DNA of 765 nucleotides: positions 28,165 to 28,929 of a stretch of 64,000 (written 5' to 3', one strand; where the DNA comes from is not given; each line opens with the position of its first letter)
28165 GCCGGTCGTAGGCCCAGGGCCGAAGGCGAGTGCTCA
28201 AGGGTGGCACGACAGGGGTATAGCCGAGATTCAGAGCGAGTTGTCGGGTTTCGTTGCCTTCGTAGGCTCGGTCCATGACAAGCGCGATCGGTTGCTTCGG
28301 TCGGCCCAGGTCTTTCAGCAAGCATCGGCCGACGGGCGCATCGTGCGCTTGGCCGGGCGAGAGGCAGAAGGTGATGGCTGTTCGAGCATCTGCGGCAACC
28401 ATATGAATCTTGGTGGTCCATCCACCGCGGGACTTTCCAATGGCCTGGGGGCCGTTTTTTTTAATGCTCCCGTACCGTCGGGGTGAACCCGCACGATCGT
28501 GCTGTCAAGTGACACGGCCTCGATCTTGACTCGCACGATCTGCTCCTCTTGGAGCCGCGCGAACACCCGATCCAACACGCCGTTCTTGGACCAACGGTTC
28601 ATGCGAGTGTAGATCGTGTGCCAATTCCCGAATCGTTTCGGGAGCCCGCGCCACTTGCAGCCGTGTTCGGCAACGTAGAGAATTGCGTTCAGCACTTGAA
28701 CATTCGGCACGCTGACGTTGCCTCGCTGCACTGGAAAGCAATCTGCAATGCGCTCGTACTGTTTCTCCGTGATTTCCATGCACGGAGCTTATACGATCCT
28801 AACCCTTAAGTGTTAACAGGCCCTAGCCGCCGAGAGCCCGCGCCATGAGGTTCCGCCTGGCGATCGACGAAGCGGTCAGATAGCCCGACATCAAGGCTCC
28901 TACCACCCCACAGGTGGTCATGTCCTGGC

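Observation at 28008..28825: Intact IS5-family element with A8 frameshift site, inserted exactly at the 3' ends of two convergent genes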

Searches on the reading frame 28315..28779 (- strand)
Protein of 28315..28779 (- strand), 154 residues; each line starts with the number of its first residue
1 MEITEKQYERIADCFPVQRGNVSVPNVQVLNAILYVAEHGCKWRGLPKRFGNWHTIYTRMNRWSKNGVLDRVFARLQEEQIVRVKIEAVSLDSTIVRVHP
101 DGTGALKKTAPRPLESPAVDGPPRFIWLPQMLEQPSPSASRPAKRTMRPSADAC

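Call 6: search_protein_families(library=pfam, proteins=[window:28315-28779:-], max_evalue=0.01)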
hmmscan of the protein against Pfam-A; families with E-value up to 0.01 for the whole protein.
window:28315-28779:- (154 aa): 1 family
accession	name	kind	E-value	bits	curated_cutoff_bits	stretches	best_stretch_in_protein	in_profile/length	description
PF13340.11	DUF4096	-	2.2e-22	79.5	34.3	1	3-73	1-76/76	Putative transposase of IS4/5 family (DUF4096)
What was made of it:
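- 28315..28779 (-): orfA (154 aa; DUF4096 / helix-turn-helix-type N-terminal part of the transposase; carries D92). Pfam PF13340 at 79.5 bits (call 6).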

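Call 7: find_encoding_contigs(protein=window:28315-28779:-, flank=3000, max_places=10)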
Protein window:28315-28779:- (154 aa): no gene with exactly this product is on record in the collection.

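Call 13: list_cluster_members(proteins=[P0121, window:28315-28779:-, window:28016-28402:-, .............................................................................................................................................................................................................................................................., window:28823-30418:-])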
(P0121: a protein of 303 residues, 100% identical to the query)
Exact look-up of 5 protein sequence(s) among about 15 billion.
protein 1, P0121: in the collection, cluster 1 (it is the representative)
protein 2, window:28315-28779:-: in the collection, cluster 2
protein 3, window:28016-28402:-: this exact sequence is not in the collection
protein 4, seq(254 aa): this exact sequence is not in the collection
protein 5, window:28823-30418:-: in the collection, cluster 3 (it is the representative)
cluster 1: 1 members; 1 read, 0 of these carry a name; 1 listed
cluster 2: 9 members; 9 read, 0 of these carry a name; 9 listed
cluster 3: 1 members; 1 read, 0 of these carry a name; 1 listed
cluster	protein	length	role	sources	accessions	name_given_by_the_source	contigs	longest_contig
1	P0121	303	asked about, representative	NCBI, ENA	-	-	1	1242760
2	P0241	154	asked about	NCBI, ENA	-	-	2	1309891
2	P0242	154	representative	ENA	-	-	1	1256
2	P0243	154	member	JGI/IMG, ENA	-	-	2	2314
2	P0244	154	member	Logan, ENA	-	-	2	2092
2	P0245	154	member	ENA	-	-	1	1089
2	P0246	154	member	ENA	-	-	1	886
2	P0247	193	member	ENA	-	-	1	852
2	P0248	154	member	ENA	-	-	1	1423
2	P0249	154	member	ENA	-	-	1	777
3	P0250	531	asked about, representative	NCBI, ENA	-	-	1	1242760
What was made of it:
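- On Active (mobile) IS copy: The exact OrfA is recorded on 2 contigs (1.24 and 1.31 Mb), whereas CtaA and the oxidoreductase are each on 1 (call 13).
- An identical OrfA is recorded on a second large contig (call 13).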

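Call 40: find_homologous_proteins(query=window:28315-28779:-, max_evalue=1e-40)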
Query window:28315-28779:- (154 aa): 7753 proteins with E <= 1e-40 among 8000 candidates; the best 120 are listed.
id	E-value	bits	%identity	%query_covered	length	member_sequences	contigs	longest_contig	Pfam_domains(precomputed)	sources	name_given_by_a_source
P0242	2.5e-86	305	87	100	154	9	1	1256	PF13340.12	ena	-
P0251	3.0e-84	299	85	100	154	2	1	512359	PF13340.12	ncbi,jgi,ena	-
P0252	2.1e-83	296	85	100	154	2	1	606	PF13340.12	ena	-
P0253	3.1e-83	295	87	97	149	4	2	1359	PF13340.12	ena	-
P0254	6.3e-83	294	84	100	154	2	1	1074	PF13340.12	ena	-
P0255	7.3e-83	294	84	100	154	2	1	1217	PF13340.12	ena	-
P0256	7.5e-83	294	84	100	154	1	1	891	PF13340.12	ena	-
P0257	1.0e-82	294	84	100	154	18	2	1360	PF13340.12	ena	-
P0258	1.1e-82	294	84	100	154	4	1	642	PF13340.12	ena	-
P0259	1.4e-82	293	87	99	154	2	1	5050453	PF13340.12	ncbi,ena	-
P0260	2.0e-82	293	83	100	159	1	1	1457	PF13340.12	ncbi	-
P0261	2.2e-82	293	84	100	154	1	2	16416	PF13340.12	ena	-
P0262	5.0e-81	288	83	100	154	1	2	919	PF13340.12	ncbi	-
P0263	6.4e-81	288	83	100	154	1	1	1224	PF13340.12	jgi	jgi:transposase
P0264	9.2e-81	287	84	100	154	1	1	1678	PF13340.12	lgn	-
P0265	4.7e-80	285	82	100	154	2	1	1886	PF13340.12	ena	-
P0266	1.2e-79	284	82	100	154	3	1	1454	PF13340.12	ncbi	-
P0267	2.5e-79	283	82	97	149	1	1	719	PF13340.12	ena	-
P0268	2.6e-79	283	81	100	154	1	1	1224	PF13340.12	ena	-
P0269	7.1e-79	281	82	100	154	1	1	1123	PF13340.12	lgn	-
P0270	1.8e-78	280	80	100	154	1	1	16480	PF13340.12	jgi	jgi:transposase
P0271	3.9e-78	279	80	98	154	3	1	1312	PF13340.12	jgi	jgi:transposase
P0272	5.4e-78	278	81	98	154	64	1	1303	PF13340.12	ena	-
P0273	6.2e-78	278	80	100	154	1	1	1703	PF13340.12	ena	-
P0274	6.4e-78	278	80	100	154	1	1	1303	PF13340.12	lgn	-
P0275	7.3e-78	278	81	99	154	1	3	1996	PF13340.12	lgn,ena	-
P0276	3.5e-77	276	80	99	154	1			PF13340.12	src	-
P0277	5.2e-77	275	77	98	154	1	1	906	PF13340.12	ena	-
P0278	8.7e-77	274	82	99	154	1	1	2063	PF13340.12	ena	-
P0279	3.0e-76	273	79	100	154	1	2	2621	PF13340.12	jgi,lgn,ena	-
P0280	1.2e-75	271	78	97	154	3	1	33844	PF13340.12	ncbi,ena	-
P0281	1.2e-75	271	78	99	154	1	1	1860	PF13340.12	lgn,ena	-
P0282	2.8e-75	270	78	99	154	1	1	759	PF13340.12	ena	-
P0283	3.1e-75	269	80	95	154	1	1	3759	PF13340.12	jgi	jgi:transposase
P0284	3.9e-75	269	79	97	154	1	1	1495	PF13340.12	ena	-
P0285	5.9e-75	269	86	88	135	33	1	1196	PF13340.12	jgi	-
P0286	1.1e-74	268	77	97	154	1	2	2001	PF13340.12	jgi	jgi:transposase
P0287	1.5e-74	267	85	88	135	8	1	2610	PF13340.12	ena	-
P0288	1.7e-74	267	80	95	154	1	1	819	PF13340.12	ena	-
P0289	1.9e-74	267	81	89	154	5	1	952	PF13340.12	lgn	-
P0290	5.4e-74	265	76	100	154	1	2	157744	PF13340.12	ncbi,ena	-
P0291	7.7e-74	265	77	100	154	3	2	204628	PF13340.12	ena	-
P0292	9.6e-74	265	77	100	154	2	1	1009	PF13340.12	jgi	jgi:transposase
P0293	9.8e-74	265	79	86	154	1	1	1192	PF13340.12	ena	-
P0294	1.7e-73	264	75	100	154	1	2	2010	PF13340.12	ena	-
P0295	2.0e-73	264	85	88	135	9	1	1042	PF13340.12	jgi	jgi:transposase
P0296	2.0e-73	264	85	88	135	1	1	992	PF13340.12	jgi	jgi:transposase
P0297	2.3e-73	263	76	99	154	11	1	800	PF13340.12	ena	-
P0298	2.5e-73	263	80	90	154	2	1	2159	PF13340.12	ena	-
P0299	2.8e-73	263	84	88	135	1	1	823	PF13340.12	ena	-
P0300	3.2e-73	263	75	98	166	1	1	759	PF13340.12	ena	-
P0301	3.3e-73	263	77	100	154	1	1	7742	PF13340.12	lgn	-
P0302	3.7e-73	263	77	100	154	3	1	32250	PF13340.12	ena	-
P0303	3.8e-73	263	77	86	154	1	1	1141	PF13340.12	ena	-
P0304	3.9e-73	263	84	88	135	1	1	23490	PF13340.12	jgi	jgi:transposase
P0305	4.0e-73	263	85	88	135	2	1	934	PF13340.12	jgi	jgi:transposase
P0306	5.5e-73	262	84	88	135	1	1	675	PF13340.12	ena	-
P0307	5.7e-73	262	75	100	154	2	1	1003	PF13340.12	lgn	-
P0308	6.1e-73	262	74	100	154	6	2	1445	PF13340.12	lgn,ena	-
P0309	6.9e-73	262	84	87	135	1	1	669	PF13340.12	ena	-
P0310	8.5e-73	262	75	98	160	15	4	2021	PF13340.12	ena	-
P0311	8.6e-73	261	75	100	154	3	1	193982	PF13340.12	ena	-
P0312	1.4e-72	261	76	100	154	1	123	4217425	PF13340.12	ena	-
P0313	1.4e-72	261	83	88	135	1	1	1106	PF13340.12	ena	-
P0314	1.4e-72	261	76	97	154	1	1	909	PF13340.12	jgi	jgi:transposase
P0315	1.4e-72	261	82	88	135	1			PF13340.12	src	-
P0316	1.5e-72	261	75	99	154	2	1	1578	PF13340.12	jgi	jgi:transposase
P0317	1.6e-72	261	76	100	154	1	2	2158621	PF13340.12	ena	-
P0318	1.7e-72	261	75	99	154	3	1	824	PF13340.12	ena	-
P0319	1.9e-72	260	75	100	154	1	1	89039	PF13340.12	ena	-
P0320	1.9e-72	260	76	100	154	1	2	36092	PF13340.12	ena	-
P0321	1.9e-72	260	74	100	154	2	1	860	PF13340.12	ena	-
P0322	2.0e-72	260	76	100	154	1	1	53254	PF13340.12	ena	-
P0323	2.2e-72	260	78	95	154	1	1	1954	PF13340.12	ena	-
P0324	2.3e-72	260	75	100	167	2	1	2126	PF13340.12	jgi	jgi:transposase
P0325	2.5e-72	260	76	99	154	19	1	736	PF13340.12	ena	-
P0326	2.5e-72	260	76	100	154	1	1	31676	PF13340.12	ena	-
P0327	2.6e-72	260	75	100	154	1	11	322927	PF13340.12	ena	-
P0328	2.7e-72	260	75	100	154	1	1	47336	PF13340.12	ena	-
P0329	2.7e-72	260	84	88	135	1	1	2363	PF13340.12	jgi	jgi:transposase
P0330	3.0e-72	260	81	91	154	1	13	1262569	PF13340.12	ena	-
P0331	3.0e-72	260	76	99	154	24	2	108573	PF13340.12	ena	-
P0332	3.1e-72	260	78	97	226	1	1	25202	PF13340.12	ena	-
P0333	3.5e-72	259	75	100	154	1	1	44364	PF13340.12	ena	-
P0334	3.7e-72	259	75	100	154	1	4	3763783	PF13340.12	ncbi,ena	-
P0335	3.8e-72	259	84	88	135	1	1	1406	PF13340.12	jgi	jgi:transposase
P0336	4.1e-72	259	75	100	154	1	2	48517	PF13340.12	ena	-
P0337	4.1e-72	259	81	91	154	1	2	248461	PF13340.12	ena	-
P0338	4.3e-72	259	77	97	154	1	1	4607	PF13340.12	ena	-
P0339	6.1e-72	259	80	86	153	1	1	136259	PF13340.12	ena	-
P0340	6.2e-72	259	84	88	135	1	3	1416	PF13340.12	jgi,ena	jgi:transposase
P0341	6.3e-72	259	82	87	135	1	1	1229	PF13340.12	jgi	jgi:transposase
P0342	6.3e-72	259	84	88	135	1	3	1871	PF13340.12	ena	-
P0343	7.0e-72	259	75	100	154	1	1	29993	PF13340.12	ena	-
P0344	7.2e-72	258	82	88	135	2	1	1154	PF13340.12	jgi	jgi:transposase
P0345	7.4e-72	258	77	95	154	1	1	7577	PF13340.12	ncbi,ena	-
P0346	8.1e-72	258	80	91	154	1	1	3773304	PF13340.12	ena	-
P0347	8.7e-72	258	75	100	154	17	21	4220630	PF13340.12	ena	-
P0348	9.4e-72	258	75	100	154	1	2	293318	PF13340.12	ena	-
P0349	1.0e-71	258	77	95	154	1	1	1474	PF13340.12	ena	-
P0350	1.1e-71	258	84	88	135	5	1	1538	PF13340.12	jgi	jgi:transposase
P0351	1.1e-71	258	83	88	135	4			PF13340.12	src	-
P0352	1.1e-71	258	83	88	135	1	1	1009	PF13340.12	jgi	-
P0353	1.1e-71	258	74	100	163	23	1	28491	PF13340.12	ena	-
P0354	1.1e-71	258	83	87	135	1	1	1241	PF13340.12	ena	-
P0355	1.2e-71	258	84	88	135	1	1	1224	PF13340.12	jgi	-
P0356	1.3e-71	258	75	100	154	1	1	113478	PF13340.12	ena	-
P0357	1.3e-71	258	75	100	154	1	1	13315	PF13340.12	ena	-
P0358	1.4e-71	258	75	100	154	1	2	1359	PF13340.12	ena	-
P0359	1.4e-71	258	83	88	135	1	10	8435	PF13340.12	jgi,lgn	jgi:transposase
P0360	1.4e-71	258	75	100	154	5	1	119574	PF13340.12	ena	-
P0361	1.4e-71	258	75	100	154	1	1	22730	PF13340.12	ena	-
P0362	1.4e-71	258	81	88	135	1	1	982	PF13340.12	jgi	jgi:transposase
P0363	1.4e-71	258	82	88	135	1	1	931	PF13340.12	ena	-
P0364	1.5e-71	257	74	100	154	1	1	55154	PF13340.12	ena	-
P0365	1.5e-71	257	75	100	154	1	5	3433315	PF13340.12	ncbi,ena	-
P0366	1.5e-71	257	74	100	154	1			PF13340.12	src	-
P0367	1.6e-71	257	83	88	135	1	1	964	PF13340.12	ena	-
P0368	1.7e-71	257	81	88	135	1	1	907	PF13340.12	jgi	-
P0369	1.8e-71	257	75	100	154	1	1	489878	PF13340.12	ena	-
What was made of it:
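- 28315..28779 (-): The 154-aa length is kept in most of the closest listed relatives (call 40).
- Most of the closest listed OrfA homologues are 154 aa long, as here (call 40).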

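Call 41: find_encoding_contigs(protein=P0244, flank=1500, max_places=4)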
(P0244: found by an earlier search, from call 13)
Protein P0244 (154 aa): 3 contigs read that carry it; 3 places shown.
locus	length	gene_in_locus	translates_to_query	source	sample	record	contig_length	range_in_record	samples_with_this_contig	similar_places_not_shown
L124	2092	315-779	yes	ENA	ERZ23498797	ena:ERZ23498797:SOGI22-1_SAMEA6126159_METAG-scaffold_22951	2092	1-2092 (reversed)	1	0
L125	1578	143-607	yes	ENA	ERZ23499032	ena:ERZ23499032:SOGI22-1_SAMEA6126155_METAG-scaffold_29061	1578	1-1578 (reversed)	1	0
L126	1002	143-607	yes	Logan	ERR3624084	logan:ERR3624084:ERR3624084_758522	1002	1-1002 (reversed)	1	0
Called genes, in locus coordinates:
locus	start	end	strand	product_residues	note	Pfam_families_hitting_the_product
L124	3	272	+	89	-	?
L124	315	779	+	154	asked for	PF13340:DUF4096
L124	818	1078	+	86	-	PF13586:DDE_Tnp_1_2 (weak)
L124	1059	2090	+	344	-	?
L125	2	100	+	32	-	?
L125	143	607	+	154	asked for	PF13340:DUF4096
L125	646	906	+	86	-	PF13586:DDE_Tnp_1_2 (weak)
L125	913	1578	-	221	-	?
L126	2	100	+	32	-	?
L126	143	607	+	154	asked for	PF13340:DUF4096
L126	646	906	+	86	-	PF13586:DDE_Tnp_1_2 (weak)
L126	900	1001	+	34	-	?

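Call 42: find_encoding_contigs(protein=P0242, flank=1500, max_places=3)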
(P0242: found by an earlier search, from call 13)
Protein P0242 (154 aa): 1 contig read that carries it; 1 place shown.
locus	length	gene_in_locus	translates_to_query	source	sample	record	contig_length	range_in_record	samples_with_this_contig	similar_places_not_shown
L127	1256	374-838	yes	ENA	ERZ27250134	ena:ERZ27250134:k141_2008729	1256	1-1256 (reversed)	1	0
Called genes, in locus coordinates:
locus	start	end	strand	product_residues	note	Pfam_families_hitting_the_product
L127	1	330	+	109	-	?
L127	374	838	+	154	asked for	PF13340:DUF4096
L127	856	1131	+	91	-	PF01609:DDE_Tnp_1 (faint)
